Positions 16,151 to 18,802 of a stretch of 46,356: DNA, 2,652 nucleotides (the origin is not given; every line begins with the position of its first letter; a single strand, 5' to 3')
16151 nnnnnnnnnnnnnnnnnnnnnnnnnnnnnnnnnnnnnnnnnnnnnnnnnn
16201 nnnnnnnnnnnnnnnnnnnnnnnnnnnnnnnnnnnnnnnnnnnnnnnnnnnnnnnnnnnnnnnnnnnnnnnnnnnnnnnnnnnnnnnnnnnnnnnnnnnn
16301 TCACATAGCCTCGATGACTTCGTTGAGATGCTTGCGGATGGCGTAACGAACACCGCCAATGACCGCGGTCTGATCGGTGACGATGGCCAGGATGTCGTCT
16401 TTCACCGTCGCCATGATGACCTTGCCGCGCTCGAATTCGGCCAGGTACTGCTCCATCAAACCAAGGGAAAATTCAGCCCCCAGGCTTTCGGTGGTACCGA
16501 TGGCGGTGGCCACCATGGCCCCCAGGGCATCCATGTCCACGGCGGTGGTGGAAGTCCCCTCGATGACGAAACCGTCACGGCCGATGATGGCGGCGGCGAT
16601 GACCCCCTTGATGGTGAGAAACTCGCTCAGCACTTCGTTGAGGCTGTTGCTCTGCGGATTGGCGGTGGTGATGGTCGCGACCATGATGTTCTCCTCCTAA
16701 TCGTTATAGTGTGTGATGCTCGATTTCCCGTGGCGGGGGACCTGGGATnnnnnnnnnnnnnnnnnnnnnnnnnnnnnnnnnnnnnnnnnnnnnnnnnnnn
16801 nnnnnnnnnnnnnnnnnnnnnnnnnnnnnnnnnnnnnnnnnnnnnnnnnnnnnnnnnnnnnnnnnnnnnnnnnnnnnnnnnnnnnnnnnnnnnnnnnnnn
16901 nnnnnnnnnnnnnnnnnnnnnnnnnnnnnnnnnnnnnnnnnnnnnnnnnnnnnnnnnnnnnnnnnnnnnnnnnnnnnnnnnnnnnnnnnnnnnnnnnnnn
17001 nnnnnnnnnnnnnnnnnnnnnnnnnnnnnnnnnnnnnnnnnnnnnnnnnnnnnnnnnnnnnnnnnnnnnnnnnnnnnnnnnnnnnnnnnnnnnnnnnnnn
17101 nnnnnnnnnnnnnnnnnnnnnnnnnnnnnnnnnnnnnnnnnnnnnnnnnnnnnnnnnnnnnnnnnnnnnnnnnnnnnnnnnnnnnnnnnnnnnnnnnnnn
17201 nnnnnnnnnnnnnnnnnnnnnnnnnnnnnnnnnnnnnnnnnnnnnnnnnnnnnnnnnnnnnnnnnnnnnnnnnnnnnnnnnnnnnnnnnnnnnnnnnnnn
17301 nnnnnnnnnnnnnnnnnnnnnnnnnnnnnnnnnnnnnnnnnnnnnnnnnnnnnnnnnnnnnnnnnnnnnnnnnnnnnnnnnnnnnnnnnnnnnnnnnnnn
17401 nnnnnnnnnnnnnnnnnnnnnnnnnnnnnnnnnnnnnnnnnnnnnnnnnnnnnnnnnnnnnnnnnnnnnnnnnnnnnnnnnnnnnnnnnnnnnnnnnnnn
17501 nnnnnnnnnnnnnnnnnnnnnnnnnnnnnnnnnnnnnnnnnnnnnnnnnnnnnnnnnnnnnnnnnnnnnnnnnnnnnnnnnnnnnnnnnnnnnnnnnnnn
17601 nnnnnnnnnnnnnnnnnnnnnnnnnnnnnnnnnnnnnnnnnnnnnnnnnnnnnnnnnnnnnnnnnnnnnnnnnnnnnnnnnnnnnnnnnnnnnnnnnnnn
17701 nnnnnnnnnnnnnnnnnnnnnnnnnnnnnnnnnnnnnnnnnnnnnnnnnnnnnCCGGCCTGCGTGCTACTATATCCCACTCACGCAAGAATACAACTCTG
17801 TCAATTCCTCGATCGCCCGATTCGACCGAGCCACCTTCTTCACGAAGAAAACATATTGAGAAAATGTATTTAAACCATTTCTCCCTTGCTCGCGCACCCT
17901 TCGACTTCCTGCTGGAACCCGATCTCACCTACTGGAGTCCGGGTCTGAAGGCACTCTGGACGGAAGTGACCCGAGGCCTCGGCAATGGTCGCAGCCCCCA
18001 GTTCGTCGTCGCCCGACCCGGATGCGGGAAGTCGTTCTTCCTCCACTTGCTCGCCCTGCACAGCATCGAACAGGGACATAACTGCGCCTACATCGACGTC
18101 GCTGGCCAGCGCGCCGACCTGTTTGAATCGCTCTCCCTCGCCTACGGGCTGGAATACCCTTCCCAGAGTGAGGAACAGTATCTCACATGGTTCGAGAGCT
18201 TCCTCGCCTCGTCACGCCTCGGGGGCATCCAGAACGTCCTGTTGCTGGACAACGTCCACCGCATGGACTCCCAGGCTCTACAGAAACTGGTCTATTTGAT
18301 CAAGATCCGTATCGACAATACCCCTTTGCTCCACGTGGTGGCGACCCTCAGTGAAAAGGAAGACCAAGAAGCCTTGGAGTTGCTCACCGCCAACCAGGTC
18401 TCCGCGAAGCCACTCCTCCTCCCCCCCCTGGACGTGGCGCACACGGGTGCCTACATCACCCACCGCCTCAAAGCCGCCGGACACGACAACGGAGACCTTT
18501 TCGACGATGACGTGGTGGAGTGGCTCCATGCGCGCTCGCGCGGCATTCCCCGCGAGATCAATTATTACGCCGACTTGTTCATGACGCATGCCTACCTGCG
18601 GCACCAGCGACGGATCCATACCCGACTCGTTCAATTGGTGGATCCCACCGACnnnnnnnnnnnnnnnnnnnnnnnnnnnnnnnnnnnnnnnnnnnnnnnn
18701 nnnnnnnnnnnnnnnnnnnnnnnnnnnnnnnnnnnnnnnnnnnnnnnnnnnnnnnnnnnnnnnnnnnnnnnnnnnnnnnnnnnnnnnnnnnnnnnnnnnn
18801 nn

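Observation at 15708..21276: Divergent five-gene cluster as a candidate undescribed sensor-to-envelope system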

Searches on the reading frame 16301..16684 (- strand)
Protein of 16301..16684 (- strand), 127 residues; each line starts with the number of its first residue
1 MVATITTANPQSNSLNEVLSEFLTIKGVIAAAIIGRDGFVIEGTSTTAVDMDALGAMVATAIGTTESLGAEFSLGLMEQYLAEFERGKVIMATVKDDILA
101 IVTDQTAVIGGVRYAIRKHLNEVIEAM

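Call 4: search_protein_families(library=pfam, proteins=[window:16301-16684:-], max_evalue=0.1)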
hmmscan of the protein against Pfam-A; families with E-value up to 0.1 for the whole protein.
window:16301-16684:- (127 aa): 2 families
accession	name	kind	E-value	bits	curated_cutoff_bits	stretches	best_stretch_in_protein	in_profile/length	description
PF03259.23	Robl_LC7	-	2.2e-13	50.2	23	1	16-102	3-89/91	Roadblock/LC7 domain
PF08923.16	MAPKK1_Int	-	0.0026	18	25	1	19-126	7-114/119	Mitogen-activated protein kinase kinase 1 interacting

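Call 5: search_protein_families(library=ncbifam, proteins=[window:16301-16684:-], max_evalue=0.1)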
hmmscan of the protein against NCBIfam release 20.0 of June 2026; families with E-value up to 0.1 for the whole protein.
window:16301-16684:- (127 aa): 1 family
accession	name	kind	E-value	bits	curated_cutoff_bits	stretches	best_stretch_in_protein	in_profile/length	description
NF052242.1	GTPaseActivMglBThm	equivalog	0.00033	20.8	200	1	13-125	14-131/161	GTPase-activating protein MglB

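Call 23: search_solved_structures(query=window:16301-16684:-, max_evalue=1)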
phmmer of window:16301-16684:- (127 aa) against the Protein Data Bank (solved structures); distinct sequences matched with E-value up to 1: 15.
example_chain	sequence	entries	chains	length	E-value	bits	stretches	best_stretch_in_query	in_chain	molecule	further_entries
7yh1_D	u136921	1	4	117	2e-09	40.7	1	13-120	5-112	Roadblock/LC7 domain protein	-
7f8m_A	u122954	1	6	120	2.1e-05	27.7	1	13-125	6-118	Robl_LC7 domain-containing protein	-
9jue_D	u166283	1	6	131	6.6e-05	26.2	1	11-127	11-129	Roadblock/LC7 domain protein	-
3leq_A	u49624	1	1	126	0.002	21.4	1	26-120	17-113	uncharacterized protein cvnB5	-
6tjf_A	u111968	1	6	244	0.0089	19.3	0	21-45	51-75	Cake6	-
3t1s_A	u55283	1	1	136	0.014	18.7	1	16-114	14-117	Gliding protein MglB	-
6tje_A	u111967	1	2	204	0.015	18.6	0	21-45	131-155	Cake5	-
3t1x_A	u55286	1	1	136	0.021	18.1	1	16-113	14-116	Gliding protein MglB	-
3t12_B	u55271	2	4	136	0.021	18.1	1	16-113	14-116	Gliding protein MglB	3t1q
3t1r_A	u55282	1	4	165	0.023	18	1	16-114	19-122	Gliding protein MglB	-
6tjd_A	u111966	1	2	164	0.028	17.7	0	21-45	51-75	Cake4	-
1j3w_A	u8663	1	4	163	0.052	16.8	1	16-114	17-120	Giding protein-mglB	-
6tjc_A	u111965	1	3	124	0.13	15.6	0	21-45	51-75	Cake3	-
5zzb_A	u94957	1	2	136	0.65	13.3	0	10-50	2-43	Uncharacterized protein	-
7qca_LR0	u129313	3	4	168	0.78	13.1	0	73-124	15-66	60S ribosomal protein L19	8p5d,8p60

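Call 42: find_related_loci(query=A5, collection=genome_contigs, flank=10000)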
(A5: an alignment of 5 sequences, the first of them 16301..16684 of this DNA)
Query A5 (127 aa) in genome_contigs; peptide patterns used: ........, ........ (x = any residue, [..] = any of these).
524 stretches matched a pattern; 412 encode a relative of the query (tblastn E <= 1e-3); the best 80 are kept; 80 distinct loci.
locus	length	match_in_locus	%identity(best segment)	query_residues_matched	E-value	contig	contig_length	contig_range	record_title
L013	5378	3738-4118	92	1-127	1e-72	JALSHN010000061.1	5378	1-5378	MAG: Gammaproteobacteria bacterium isolate 354-166_metabat1_scaf2bin.094 354-166_scaffold_14403_c1, whole genome shotgun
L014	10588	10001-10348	67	12-127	5e-48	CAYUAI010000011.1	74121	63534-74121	MAG TPA_asm: uncultured Chromatiales bacterium isolate SRP128015_co1_174 genome assembly, contig: NODE_180_length_74121_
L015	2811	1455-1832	62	1-127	2e-46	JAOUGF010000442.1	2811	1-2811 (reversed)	MAG: Gammaproteobacteria bacterium isolate 4_1_July_SF_Bin9 4_1_July_SF_Bin9_scaffold_25786_c1, whole genome shotgun seq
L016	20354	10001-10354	64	10-127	8e-46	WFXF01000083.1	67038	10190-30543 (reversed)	MAG: Gammaproteobacteria bacterium isolate S141_38 k151_65472, whole genome shotgun sequence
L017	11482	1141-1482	65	13-126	2e-45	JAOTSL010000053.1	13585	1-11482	MAG: Gammaproteobacteria bacterium isolate 13_Jan_SF_Bin23 13_Jan_SF_Bin23_scaffold_645_c1, whole genome shotgun sequenc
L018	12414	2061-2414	63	10-127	2e-44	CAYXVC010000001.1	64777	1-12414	MAG TPA_asm: uncultured Gammaproteobacteria bacterium isolate SRP128015_co1_78 genome assembly, contig: NODE_259_length_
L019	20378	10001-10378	61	1-127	6e-42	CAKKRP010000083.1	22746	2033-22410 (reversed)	Gammaproteobacteria bacterium isolate Hainich-H32-bin001-1 genome assembly, contig: H32-bin001_1_Hain_H32_02um_R1_1028_l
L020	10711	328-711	54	9-127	5e-40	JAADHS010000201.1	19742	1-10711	MAG: Gammaproteobacteria bacterium isolate M_MetaBat.201 contig-127_3918, whole genome shotgun sequence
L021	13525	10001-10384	54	9-127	5e-40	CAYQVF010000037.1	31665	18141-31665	MAG TPA_asm: uncultured Chromatiaceae bacterium isolate SRP128015_co1_170 genome assembly, contig: NODE_1550_length_3166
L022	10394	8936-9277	57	14-127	9e-40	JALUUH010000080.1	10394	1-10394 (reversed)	MAG: Gammaproteobacteria bacterium isolate 128-326_maxbin2_scaf2bin.117 128-326_scaffold_3191_c1, whole genome shotgun s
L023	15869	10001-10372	55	4-127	2e-39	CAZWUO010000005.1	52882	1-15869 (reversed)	MAG TPA_asm: uncultured Ectothiorhodospiraceae bacterium isolate SRP128015_co3_147 genome assembly, contig: NODE_393_len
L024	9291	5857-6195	56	9-121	1e-36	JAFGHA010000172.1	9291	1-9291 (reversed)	MAG: Chitinispirillaceae bacterium isolate Zod_Metabat.1421 k87_8322497, whole genome shotgun sequence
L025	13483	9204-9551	53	6-121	2e-36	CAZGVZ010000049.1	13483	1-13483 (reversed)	MAG TPA_asm: uncultured Fibrobacteraceae bacterium isolate SRP192927_co6_101 genome assembly, contig: NODE_11104_length_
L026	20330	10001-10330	55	12-121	3e-35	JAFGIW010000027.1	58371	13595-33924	MAG: Chitinispirillaceae bacterium isolate Zod_Metabat.237 k87_1580472, whole genome shotgun sequence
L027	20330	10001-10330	56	12-121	4e-35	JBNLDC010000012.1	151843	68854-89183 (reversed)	MAG: Chitinispirillaceae bacterium isolate C1C2.bin.6.orig k141_2706164, whole genome shotgun sequence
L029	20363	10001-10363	43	7-127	6e-30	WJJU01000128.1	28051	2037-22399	MAG: Chitinivibrionales bacterium isolate RBin_299 k141_713729, whole genome shotgun sequence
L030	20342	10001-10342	47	15-127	7e-30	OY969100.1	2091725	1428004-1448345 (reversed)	MAG: uncultured Methanomicrobiales archaeon isolate MFD10007.bin.c.6 genome assembly, chromosome: 1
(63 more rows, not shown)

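Call 47: search_protein_families(library=pfam, proteins=[L014:8601-9704:+, L016:8811-9923:+, L021:8735-9949:+, L015:456-1385:+, L023:7544-9736:+, L016:7361-8467:-, L014:5517-7652:-, L014:3269-5500:+, L016:2454-6947:-, L023:6628-7500:+], max_evalue=0.01)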
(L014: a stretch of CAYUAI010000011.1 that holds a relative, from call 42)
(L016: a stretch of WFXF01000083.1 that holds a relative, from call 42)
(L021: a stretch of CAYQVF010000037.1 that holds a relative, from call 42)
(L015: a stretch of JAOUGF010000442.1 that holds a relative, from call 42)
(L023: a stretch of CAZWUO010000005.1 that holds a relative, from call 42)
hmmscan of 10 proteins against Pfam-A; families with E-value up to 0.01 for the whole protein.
L014:8601-9704:+ (367 aa): 0 families

L016:8811-9923:+ (370 aa): 0 families

L021:8735-9949:+ (404 aa): 0 families

L015:456-1385:+ (309 aa): 0 families

L023:7544-9736:+ (730 aa): 1 family
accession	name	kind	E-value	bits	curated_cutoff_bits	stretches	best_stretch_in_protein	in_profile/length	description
PF01433.26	Peptidase_M1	-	3e-08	34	27.7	1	305-443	73-218/218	Peptidase family M1 domain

L016:7361-8467:- (368 aa): 1 family
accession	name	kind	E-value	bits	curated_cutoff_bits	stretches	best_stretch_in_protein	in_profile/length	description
PF03259.23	Robl_LC7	-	3.4e-07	30.3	23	1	258-340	5-87/91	Roadblock/LC7 domain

L014:5517-7652:- (711 aa): 14 families
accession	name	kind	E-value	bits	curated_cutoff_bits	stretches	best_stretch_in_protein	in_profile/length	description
PF13401.12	AAA_22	-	3.2e-15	57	27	1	41-168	3-128/130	AAA domain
PF13191.12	AAA_16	-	2.8e-09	38.1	32.6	1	30-150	10-160/167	AAA ATPase domain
PF13604.12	AAA_30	-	4.4e-07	30.3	27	1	35-163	10-124/191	AAA domain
PF00004.35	AAA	-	1.1e-06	29.6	21.2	1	46-143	1-89/131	ATPase family associated with various cellular activities (AAA)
PF25199.1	nSTAND_NTPase5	-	1.3e-05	25.5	34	1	40-150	38-124/145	Novel STAND NTPase 5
PF13245.12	AAA_19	-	2.8e-05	24.8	25.1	1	43-162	11-124/134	AAA domain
PF09848.15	SLFN-g3_helicase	-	3.4e-05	23.7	24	1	45-137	3-94/354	Schlafen group 3, DNA/RNA helicase domain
PF07728.20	AAA_5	-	6.6e-05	23.4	22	1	46-151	2-95/139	AAA domain (dynein-related subfamily)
PF20720.3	nSTAND3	-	6.7e-05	23.1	27.2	1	42-91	16-63/155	Novel STAND NTPase 3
PF13173.12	AAA_14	-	0.00037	20.9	27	1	44-135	3-75/129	AAA domain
PF01637.24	ATPase_2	-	0.00055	20.2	33.2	1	43-143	20-132/225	ATPase domain predominantly from Archaea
PF03796.21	DnaB_C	-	0.0012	18.7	27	1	36-141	13-119/255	DnaB-like helicase C terminal domain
PF25201.1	nSTAND6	-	0.0022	18.5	27.7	1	43-137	18-116/148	Novel STAND NTPase 6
PF01443.25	Viral_helicase1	-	0.0031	17.8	21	0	46-136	1-73/228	Viral superfamily 1 RNA helicase core domain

L014:3269-5500:+ (743 aa): 10 families
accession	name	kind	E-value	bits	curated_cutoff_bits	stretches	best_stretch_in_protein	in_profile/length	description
PF17764.6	PriA_3primeBD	-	3.5e-24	84.9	22.7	1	8-106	1-96/96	3'DNA-binding domain (3'BD)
PF18074.6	PriA_C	-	6.1e-23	81.9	26.9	1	643-739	1-95/95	Primosomal protein N C-terminal domain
PF00270.35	DEAD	-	7.1e-21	75.1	26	1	212-374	2-163/167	DEAD/DEAH box helicase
PF04851.21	ResIII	-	1.9e-14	54.3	22.5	1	209-370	3-162/164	Type III restriction enzyme, res subunit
PF00271.37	Helicase_C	-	7.8e-14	52.3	23.5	1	504-598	27-108/110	Helicase conserved C-terminal domain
PF18319.7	Zn_ribbon_PriA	-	1.6e-08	34.8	26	1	456-481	1-26/27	PriA DNA helicase Cys-rich region (CRR) domain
PF13604.12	AAA_30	-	5.9e-05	23.3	27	1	209-350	1-114/191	AAA domain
PF22795.1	DUF4796_N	-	0.0017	18.6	27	1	470-492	2-27/29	DUF4796 N-terminal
PF13245.12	AAA_19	-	0.0025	18.4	25.1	1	222-343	5-109/134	AAA domain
PF00437.27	T2SSE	-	0.0058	15.8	24.9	0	211-261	127-174/370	Type II/IV secretion system protein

L016:2454-6947:- (1497 aa): 7 families
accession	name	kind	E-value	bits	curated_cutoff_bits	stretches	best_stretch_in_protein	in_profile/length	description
PF03170.19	BcsB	-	3.1e-161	538.2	21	1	790-1401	3-606/606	Bacterial cellulose synthase subunit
PF00535.33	Glycos_transf_2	-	4.8e-22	79.1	23.3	1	181-350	2-167/168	Glycosyl transferase family 2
PF13641.12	Glyco_tranf_2_3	-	1.3e-17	65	27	1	177-404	1-230/230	Glycosyltransferase like family 2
PF13632.12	Glyco_trans_2_3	-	5.2e-17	62.8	27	1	260-454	2-175/198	Glycosyl transferase family group 2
PF03552.20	Cellulose_synt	-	2.8e-13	49.8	24.7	1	355-482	419-551/722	Cellulose synthase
PF07238.19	PilZ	-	1.1e-12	48.5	22.5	1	598-692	1-97/102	PilZ domain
PF13506.12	Glyco_transf_21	-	1.5e-05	25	21.7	1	243-403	17-174/174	Glycosyl transferase family 21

L023:6628-7500:+ (290 aa): 1 family
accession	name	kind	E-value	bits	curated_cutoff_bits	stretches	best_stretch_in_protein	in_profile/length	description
PF00749.27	tRNA-synt_1c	-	2.7e-44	151.8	23.4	1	3-236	3-251/314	tRNA synthetases class I (E and Q), catalytic domain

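Call 58: search_protein_families(library=pfam, proteins=[L017:2592-3848:-, L017:3862-4542:-, L017:4661-7633:-, L020:2112-3749:+, L020:3854-4855:+, L021:7307-8638:+, L021:11536-13365:+, L023:11265-14750:+, L016:11292-12131:+, L016:12153-13208:-], max_evalue=0.001)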
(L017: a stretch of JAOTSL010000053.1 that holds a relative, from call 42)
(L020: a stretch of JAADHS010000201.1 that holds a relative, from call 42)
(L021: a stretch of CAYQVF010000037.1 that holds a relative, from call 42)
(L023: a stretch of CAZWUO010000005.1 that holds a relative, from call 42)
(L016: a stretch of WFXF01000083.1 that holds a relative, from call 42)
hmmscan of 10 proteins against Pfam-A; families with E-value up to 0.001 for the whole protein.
L017:2592-3848:- (418 aa): 1 family
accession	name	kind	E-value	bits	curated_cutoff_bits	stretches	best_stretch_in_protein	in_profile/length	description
PF01384.25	PHO4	-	1.1e-121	406.6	33.7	1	22-405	1-350/350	Phosphate transporter family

L017:3862-4542:- (226 aa): 1 family
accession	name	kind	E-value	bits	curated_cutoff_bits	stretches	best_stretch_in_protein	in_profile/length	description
PF01865.21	PhoU_div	-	2.3e-61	207.3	24.4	1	9-225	3-213/214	Protein of unknown function DUF47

L017:4661-7633:- (990 aa): 2 families
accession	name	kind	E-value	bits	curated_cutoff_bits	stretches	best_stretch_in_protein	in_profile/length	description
PF01584.24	CheW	-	2.7e-11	43.7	23.5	1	9-101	1-93/138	CheW-like domain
PF01476.26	LysM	-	3.7e-06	27.2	20.9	1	936-978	2-40/43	LysM domain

L020:2112-3749:+ (545 aa): 1 family
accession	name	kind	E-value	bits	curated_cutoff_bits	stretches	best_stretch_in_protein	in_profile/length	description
PF05547.17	Peptidase_M6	-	1.5e-08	34.7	22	1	147-324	126-293/294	Immune inhibitor A peptidase M6, catalytic domain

L020:3854-4855:+ (333 aa): 1 family
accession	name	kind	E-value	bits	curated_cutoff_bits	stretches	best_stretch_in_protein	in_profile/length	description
PF00762.24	Ferrochelatase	-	2.8e-113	378.5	27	1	11-329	1-316/317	Ferrochelatase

L021:7307-8638:+ (443 aa): 1 family
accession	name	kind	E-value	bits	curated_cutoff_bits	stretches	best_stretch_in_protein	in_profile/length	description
PF00953.26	Glycos_transf_4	-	2.3e-35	122.4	27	1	115-277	2-159/160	Glycosyl transferase family 4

L021:11536-13365:+ (609 aa): 1 family
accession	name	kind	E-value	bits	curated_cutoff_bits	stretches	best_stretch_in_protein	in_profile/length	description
PF05547.17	Peptidase_M6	-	1.4e-08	34.8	22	1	219-396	126-293/294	Immune inhibitor A peptidase M6, catalytic domain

L023:11265-14750:+ (1161 aa): 9 families
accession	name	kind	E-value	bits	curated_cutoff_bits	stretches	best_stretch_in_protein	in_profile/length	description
PF03461.20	TRCF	-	6.2e-30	103.8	25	1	1025-1116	3-94/95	TRCF domain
PF17757.6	UvrB_inter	-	2.9e-26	91.8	22.9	1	142-229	3-91/91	UvrB interaction domain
PF00270.35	DEAD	-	3e-25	89.3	26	1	619-781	1-165/167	DEAD/DEAH box helicase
PF21132.2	MFD_D3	-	5.9e-24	84.3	21.8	1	392-465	1-72/73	MFD, D3 domain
PF00271.37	Helicase_C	-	1.5e-21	77.2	23.5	1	819-923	10-109/110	Helicase conserved C-terminal domain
PF02559.22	CarD_TRCF_RID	-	6.4e-18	65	23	1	494-549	1-56/57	CarD-like/TRCF RID domain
PF04851.21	ResIII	-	2.9e-10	40.8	22.5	1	617-775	3-162/164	Type III restriction enzyme, res subunit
PF00176.29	SNF2-rel_dom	-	5.3e-06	26.2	24.9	1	633-781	12-169/290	SNF2-related domain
PF22590.2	Cas3-like_C_2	-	0.00032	21.4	27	0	826-924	2-105/106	CRISPR-associated nuclease/helicase Cas3, C-terminal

L016:11292-12131:+ (279 aa): 1 family
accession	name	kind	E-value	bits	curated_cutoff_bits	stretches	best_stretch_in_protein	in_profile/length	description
PF01670.23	Glyco_hydro_12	-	1.4e-14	55.2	27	1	55-275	2-206/207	Glycosyl hydrolase family 12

L016:12153-13208:- (351 aa): 1 family
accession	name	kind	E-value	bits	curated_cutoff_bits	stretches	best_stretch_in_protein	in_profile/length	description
PF13505.12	OMP_b-brl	-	0.00013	22.6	28.7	0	264-329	81-153/175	Outer membrane protein beta-barrel domain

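Call 80: search_protein_families(library=pfam, proteins=[L027:7065-8474:+, L027:8488-9573:+, L027:9585-9923:+, L027:10427-10762:+, L027:11192-12244:+, L030:8717-9994:-, L030:10348-11049:+, L030:11085-13361:+, L029:8474-9541:+, L029:9555-9962:+], max_evalue=0.001)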
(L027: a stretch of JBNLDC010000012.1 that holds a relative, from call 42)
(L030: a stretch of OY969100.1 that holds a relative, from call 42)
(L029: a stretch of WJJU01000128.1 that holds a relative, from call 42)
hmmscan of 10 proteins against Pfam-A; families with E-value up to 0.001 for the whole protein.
L027:7065-8474:+ (469 aa): 0 families

L027:8488-9573:+ (361 aa): 0 families

L027:9585-9923:+ (112 aa): 1 family
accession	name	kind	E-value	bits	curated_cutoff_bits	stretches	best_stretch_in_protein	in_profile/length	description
PF03259.23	Robl_LC7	-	4.7e-05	23.5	23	1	13-56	12-55/91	Roadblock/LC7 domain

L027:10427-10762:+ (111 aa): 1 family
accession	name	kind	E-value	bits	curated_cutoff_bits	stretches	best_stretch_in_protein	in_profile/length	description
PF03259.23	Robl_LC7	-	6.9e-09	35.8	23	1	16-90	12-86/91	Roadblock/LC7 domain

L027:11192-12244:+ (350 aa): 1 family
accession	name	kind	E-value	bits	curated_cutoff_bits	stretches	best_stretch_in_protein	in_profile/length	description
PF01058.29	Oxidored_q6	-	5.3e-27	94.5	27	1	56-203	1-127/128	NADH ubiquinone oxidoreductase, 20 Kd subunit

L030:8717-9994:- (425 aa): 0 families

L030:10348-11049:+ (233 aa): 1 family
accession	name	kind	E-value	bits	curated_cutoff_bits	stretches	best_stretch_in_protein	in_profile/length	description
PF03259.23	Robl_LC7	-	2.3e-09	37.3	23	1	150-209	31-91/91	Roadblock/LC7 domain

L030:11085-13361:+ (758 aa): 2 families
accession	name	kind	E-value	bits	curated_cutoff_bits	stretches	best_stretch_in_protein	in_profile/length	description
PF00437.27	T2SSE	-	8.3e-34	117.3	24.9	1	409-644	38-279/370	Type II/IV secretion system protein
PF23989.1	PilB3_C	-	2.6e-07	31.1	27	1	689-753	9-73/83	PilB3-like, C-terminal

L029:8474-9541:+ (355 aa): 0 families

L029:9555-9962:+ (135 aa): 0 families

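Call 86: search_protein_families(library=padloc, proteins=[window:16301-16684:-], max_evalue=0.01)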
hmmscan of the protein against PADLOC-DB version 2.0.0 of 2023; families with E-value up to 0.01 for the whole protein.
window:16301-16684:- (127 aa): 0 families

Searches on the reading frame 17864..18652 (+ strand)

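Call 34: search_protein_families(library=pfam, proteins=[window:17864-18652:+], max_evalue=10)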
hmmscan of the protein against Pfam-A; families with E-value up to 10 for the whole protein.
seq(263 aa): 13 families
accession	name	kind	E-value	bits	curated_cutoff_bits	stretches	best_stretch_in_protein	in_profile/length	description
PF13401.12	AAA_22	-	2.8e-10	41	27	1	46-158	8-118/130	AAA domain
PF10923.14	BrxC_BrxD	-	0.0081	15.5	22.2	1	35-81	41-87/414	BREX system ATP-binding protein BrxC/D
PF00004.35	AAA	-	0.038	14.9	21.2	1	49-138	4-73/131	ATPase family associated with various cellular activities (AAA)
PF13481.12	AAA_25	-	0.044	13.8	27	1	43-74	33-63/195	AAA domain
PF13191.12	AAA_16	-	0.076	14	32.6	1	47-151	28-161/167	AAA ATPase domain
PF06745.19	ATPase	-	0.094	12.5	26.6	1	47-98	23-74/231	KaiC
PF13604.12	AAA_30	-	0.11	12.7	27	1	39-146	14-112/191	AAA domain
PF19044.6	P-loop_TraG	-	0.11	11.5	25.8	1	46-90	32-76/413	TraG P-loop domain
PF14532.12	Sigma54_activ_2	-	0.13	13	25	1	42-169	20-114/138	Sigma-54 interaction domain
PF20720.3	nSTAND3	-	0.14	12.3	27.2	1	48-81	22-55/155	Novel STAND NTPase 3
PF00270.35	DEAD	-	0.18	11.9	26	0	124-165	119-163/167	DEAD/DEAH box helicase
PF24883.2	NPHP3_N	-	0.19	12.3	24.8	1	48-77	27-56/164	Nephrocystin 3, N-terminal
PF00158.32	Sigma54_activat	-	0.33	11.1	20.2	1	45-146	24-117/168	Sigma-54 interaction domain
